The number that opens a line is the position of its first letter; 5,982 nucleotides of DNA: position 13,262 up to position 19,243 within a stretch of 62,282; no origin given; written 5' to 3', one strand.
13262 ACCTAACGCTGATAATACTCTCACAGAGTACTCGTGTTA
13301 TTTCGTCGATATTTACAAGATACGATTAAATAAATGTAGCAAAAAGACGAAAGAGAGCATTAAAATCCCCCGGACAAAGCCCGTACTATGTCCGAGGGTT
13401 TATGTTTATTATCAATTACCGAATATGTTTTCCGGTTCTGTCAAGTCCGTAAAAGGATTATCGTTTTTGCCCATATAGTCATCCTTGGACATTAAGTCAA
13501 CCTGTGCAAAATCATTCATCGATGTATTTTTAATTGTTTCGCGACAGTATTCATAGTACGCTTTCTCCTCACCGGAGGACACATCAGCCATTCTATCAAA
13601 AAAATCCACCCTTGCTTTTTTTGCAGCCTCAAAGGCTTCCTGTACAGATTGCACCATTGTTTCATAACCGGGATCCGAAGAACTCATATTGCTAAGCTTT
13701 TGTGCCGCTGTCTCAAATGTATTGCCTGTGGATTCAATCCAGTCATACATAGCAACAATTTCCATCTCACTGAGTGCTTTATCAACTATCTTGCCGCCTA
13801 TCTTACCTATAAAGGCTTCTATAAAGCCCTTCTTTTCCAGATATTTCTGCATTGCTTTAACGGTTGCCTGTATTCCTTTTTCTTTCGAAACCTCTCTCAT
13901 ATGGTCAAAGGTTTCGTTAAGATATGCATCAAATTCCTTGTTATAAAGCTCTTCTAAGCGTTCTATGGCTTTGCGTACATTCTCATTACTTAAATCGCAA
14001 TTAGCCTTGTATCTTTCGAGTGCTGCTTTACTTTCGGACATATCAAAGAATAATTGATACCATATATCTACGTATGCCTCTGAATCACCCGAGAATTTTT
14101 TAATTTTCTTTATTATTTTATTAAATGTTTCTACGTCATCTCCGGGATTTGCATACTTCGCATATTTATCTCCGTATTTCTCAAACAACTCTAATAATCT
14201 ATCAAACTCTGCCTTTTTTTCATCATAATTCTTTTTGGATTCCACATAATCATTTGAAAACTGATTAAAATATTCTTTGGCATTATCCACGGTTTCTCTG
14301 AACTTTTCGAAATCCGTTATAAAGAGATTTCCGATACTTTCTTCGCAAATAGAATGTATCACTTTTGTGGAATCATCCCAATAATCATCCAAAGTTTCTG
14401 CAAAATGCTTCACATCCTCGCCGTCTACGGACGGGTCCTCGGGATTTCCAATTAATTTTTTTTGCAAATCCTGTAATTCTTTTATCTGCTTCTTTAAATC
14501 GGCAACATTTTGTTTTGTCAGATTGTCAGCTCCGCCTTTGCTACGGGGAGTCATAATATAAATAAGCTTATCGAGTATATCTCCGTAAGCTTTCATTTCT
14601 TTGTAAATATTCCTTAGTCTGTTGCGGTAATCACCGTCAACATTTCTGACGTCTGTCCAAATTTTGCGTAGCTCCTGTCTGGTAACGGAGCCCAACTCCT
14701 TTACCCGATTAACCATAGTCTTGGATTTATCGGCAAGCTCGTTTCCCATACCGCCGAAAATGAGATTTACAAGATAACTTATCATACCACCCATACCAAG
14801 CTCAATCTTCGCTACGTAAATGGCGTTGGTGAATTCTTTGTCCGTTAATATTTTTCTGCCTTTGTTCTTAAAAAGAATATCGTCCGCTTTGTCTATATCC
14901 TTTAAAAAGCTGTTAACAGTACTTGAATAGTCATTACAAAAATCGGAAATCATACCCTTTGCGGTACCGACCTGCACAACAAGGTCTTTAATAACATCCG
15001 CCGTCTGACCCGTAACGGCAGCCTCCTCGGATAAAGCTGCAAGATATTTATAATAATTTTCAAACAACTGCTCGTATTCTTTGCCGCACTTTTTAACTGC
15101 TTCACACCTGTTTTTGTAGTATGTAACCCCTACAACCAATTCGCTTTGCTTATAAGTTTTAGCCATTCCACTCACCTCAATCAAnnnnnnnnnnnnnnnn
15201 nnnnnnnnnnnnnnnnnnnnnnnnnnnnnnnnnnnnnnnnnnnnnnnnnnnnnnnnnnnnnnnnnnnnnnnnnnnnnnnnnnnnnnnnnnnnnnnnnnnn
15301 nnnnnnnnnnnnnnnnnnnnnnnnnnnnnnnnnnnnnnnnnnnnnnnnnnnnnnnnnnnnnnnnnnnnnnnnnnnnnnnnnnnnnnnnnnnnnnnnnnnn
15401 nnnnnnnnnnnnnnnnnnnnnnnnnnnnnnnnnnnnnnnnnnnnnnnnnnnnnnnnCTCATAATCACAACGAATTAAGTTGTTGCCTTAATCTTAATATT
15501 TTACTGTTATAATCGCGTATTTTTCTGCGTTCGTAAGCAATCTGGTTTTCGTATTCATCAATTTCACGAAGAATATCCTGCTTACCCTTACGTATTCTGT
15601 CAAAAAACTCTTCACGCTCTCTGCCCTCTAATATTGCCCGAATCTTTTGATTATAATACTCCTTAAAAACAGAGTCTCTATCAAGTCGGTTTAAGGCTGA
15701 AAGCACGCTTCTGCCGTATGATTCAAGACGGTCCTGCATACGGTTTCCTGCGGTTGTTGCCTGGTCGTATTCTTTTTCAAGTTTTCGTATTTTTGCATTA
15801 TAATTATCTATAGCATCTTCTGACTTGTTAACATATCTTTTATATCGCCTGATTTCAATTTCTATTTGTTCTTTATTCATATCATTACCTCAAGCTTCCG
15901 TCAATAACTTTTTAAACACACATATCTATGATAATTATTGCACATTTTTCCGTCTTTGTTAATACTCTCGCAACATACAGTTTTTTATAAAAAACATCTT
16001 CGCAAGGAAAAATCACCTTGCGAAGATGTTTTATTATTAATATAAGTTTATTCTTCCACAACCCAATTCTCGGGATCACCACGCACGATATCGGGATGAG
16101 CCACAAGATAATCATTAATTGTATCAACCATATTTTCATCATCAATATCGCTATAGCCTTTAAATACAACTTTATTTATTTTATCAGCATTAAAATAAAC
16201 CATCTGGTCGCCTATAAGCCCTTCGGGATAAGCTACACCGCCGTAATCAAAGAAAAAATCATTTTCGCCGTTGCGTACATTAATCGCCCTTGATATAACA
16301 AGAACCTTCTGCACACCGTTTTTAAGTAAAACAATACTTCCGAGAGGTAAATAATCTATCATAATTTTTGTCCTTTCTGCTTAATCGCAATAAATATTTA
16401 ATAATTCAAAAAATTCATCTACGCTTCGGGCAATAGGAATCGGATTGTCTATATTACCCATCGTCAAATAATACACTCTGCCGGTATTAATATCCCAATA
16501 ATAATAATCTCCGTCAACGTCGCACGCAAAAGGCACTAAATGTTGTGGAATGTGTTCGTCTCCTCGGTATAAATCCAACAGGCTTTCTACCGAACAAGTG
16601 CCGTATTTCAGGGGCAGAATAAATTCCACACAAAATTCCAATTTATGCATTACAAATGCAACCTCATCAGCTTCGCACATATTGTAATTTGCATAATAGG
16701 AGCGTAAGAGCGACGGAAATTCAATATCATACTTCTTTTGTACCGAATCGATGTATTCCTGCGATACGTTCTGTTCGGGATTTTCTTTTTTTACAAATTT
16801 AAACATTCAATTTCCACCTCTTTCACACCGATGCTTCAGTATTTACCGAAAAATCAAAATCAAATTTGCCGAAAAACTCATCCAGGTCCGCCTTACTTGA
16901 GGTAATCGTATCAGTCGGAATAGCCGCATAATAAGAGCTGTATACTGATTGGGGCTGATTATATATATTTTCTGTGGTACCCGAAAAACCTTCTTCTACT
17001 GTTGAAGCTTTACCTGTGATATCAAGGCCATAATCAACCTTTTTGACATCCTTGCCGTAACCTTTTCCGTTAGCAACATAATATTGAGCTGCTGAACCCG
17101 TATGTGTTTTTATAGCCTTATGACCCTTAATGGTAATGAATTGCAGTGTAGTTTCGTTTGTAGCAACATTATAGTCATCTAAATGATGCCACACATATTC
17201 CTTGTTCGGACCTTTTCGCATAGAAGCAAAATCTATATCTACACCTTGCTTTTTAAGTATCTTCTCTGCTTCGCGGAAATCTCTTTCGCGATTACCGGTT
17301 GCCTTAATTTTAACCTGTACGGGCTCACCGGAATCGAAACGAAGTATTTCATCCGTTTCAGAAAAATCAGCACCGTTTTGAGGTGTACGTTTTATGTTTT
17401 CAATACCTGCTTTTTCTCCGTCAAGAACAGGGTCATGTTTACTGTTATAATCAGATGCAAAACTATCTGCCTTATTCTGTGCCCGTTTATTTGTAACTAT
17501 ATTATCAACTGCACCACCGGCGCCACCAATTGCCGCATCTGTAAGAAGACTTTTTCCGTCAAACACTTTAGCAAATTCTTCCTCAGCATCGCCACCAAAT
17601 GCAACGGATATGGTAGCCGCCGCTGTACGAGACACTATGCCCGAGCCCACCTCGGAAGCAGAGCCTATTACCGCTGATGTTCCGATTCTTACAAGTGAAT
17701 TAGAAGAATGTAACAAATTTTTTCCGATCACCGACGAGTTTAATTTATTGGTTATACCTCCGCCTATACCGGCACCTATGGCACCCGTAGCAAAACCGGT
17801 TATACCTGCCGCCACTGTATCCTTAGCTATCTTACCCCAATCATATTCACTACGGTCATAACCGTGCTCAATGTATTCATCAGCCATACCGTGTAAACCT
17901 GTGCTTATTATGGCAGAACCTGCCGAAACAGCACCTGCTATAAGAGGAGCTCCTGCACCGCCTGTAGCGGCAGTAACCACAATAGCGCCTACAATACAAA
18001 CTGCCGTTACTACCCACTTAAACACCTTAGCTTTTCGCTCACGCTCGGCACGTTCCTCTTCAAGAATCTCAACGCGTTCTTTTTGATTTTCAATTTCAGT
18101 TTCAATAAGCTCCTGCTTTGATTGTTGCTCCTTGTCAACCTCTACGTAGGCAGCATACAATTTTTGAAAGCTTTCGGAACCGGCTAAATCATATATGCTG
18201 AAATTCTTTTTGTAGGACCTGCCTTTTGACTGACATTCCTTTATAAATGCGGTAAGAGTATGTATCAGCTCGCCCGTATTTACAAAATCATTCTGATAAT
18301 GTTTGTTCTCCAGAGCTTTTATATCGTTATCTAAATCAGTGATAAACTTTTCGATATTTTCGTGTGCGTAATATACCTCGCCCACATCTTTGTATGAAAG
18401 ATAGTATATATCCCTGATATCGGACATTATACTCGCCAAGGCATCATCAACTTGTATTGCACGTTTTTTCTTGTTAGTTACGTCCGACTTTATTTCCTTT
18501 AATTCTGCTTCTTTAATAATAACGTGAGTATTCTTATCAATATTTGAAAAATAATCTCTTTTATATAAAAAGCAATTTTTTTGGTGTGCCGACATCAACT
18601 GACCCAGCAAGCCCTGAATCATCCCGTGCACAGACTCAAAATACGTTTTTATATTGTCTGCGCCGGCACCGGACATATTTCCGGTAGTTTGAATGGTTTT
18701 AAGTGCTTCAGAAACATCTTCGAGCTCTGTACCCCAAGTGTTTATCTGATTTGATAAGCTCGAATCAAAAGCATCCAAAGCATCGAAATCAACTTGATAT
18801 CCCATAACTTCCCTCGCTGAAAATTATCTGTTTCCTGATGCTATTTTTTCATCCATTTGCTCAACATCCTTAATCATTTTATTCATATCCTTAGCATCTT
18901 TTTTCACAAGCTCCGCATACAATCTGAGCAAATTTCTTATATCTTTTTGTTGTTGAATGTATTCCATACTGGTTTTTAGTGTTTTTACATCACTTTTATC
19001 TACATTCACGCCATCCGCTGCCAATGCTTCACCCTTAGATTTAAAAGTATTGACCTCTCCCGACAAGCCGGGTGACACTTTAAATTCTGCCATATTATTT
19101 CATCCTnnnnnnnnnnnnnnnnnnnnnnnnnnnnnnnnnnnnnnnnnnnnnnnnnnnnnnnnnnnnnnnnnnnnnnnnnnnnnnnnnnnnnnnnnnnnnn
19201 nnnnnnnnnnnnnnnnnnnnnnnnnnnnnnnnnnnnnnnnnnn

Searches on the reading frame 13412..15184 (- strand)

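Call 4: search_protein_families(library=pfam, proteins=[window:13412-15184:-], max_evalue=0.01)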
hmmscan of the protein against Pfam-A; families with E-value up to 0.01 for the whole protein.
window:13412-15184:- (590 aa): 1 family
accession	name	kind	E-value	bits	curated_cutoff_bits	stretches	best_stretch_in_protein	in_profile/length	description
PF02082.26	Rrf2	-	0.0019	18.8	30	1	431-520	28-119/132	Iron-dependent Transcriptional regulator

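Call 21: search_protein_families(library=ncbifam, proteins=[window:13412-15184:-], max_evalue=0.00001)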
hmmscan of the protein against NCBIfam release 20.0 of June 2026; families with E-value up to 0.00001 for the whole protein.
window:13412-15184:- (590 aa): 0 families

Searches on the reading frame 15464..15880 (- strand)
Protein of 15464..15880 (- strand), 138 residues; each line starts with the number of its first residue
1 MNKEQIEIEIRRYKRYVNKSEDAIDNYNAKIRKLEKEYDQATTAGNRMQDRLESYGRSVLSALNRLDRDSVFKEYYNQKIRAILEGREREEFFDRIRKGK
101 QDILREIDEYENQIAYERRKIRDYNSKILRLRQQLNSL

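Call 4: search_protein_families(library=pfam, proteins=[window:15464-15880:-], max_evalue=0.01)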
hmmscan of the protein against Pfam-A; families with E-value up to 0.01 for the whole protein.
window:15464-15880:- (138 aa): 3 families
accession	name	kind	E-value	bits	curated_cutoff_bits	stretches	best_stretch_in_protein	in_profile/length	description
PF11559.13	ADIP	-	2.4e-05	24.9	34.3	0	63-136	44-118/151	Afadin- and alpha -actinin-Binding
PF16888.10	YwqH-like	-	0.00055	20.6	33.7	0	12-50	78-116/123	YwqH-like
PF01519.22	DUF16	-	0.0012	19.8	40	1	5-68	38-101/104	Protein of unknown function DUF16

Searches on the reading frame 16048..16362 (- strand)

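Call 4: search_protein_families(library=pfam, proteins=[window:16048-16362:-], max_evalue=0.01)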
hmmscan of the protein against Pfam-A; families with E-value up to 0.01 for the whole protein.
window:16048-16362:- (104 aa): 1 family
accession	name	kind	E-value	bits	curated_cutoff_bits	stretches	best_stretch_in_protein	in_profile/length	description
PF13780.11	DUF4176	-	2.4e-24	85.6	25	1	4-78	1-74/74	Domain of unknown function (DUF4176)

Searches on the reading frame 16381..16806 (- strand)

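Call 4: search_protein_families(library=pfam, proteins=[window:16381-16806:-], max_evalue=0.01)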
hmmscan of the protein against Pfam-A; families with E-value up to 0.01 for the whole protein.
window:16381-16806:- (141 aa): 3 families
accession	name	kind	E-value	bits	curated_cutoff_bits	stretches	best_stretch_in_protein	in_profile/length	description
PF09346.15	SMI1_KNR4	-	6.2e-12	46.7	25.4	1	14-134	2-124/125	SMI1 / KNR4 family (SUKH-1)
PF14568.11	SUKH_6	-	1.2e-11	45.6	27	1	17-133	2-119/119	SMI1-KNR4 cell-wall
PF14567.11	SUKH_5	-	0.002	18.4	27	0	9-115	17-119/142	SMI1-KNR4 cell-wall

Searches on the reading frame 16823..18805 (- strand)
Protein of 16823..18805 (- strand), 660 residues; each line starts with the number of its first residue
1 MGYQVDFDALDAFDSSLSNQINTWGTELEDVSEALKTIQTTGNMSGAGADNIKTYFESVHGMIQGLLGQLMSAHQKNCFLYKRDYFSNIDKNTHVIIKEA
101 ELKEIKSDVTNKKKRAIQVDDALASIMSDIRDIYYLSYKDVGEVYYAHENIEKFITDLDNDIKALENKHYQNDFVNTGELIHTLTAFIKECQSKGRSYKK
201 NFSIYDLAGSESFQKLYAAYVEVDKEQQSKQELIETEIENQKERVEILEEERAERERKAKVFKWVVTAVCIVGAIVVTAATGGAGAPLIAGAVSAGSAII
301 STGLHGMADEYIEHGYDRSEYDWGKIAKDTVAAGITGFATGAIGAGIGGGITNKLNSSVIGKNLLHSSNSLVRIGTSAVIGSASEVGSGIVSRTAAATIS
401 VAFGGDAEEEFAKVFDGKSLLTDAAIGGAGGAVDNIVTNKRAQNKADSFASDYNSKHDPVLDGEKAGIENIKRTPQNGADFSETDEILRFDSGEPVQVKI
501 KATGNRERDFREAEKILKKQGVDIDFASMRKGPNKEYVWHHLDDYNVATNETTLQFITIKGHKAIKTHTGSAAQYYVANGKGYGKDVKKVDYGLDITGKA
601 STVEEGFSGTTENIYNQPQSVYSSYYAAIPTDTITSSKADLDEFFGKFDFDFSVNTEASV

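Call 4: search_protein_families(library=pfam, proteins=[window:16823-18805:-], max_evalue=0.01)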
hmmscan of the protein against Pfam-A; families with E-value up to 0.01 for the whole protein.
window:16823-18805:- (660 aa): 3 families
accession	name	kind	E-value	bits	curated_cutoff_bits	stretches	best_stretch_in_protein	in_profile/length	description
PF04740.18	LXG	-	3.1e-15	57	26.5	1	6-192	4-190/202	LXG domain of WXG superfamily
PF14414.12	WHH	-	1.3e-07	31.7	25.1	1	533-575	6-40/43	A nuclease of the HNH/ENDO VII superfamily with conserved WHH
PF04888.17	SseC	-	0.0012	18.9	30.2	1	223-433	31-242/312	Secretion system effector C (SseC) like family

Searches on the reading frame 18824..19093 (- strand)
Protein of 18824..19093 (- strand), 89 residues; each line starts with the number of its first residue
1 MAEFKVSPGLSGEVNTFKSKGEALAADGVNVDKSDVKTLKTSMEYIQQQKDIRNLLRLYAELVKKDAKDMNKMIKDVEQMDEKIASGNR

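Call 4: search_protein_families(library=pfam, proteins=[window:18824-19093:-], max_evalue=0.01)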
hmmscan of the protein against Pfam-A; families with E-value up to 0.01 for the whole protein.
window:18824-19093:- (89 aa): 1 family
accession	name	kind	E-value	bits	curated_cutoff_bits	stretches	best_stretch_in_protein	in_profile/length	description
PF17279.8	DUF5344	-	6.2e-06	27.1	27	1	32-86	32-86/87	Family of unknown function (DUF5344)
